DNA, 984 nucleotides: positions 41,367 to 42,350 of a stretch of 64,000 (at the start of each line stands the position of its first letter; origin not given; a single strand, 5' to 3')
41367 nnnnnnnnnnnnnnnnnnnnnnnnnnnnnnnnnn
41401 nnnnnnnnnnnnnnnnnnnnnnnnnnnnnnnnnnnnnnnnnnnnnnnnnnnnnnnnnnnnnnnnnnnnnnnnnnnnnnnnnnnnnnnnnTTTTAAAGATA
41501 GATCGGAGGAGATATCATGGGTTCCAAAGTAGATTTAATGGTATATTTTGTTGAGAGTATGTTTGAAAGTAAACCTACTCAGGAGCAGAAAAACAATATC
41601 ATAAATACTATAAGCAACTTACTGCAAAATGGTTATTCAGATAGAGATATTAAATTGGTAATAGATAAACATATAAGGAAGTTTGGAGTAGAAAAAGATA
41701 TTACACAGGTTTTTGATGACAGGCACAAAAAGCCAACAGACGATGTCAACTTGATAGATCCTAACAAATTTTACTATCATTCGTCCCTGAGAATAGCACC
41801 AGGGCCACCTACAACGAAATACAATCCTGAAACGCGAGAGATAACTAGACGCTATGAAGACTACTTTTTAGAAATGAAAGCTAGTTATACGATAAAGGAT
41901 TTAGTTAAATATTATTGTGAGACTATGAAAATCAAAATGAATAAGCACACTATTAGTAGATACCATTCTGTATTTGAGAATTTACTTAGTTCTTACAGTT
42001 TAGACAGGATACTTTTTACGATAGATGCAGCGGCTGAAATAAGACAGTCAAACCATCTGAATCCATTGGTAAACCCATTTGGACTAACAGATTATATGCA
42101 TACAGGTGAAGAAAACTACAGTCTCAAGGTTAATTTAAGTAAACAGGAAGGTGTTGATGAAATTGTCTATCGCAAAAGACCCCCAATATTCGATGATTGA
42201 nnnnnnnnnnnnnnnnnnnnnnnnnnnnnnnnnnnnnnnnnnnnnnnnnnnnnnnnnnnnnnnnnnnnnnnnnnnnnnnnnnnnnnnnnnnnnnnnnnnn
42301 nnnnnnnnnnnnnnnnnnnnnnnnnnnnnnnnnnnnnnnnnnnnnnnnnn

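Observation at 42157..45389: Replication core: AEP primase-polymerase plus PriCT-1, a DnaB-C-like helicase, and an embedded minus-strand Xer-like recombinase with a dif-like site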

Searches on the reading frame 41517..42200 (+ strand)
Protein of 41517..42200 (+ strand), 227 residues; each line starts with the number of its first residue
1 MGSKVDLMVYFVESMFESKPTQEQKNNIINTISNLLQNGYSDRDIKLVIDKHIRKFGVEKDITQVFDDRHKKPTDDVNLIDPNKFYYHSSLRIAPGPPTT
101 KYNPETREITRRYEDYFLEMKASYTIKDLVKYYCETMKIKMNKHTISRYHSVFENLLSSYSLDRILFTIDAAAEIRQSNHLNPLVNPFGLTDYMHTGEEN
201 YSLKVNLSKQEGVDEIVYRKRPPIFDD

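Call 3: search_protein_families(library=pfam, proteins=[window:41517-42200:+], max_evalue=0.01)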
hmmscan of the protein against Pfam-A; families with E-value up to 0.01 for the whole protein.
window:41517-42200:+ (227 aa): 0 families

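Call 4: search_protein_families(library=phrogs, proteins=[window:41517-42200:+], max_evalue=0.001)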
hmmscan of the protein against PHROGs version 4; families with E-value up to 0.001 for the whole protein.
window:41517-42200:+ (227 aa): 0 families
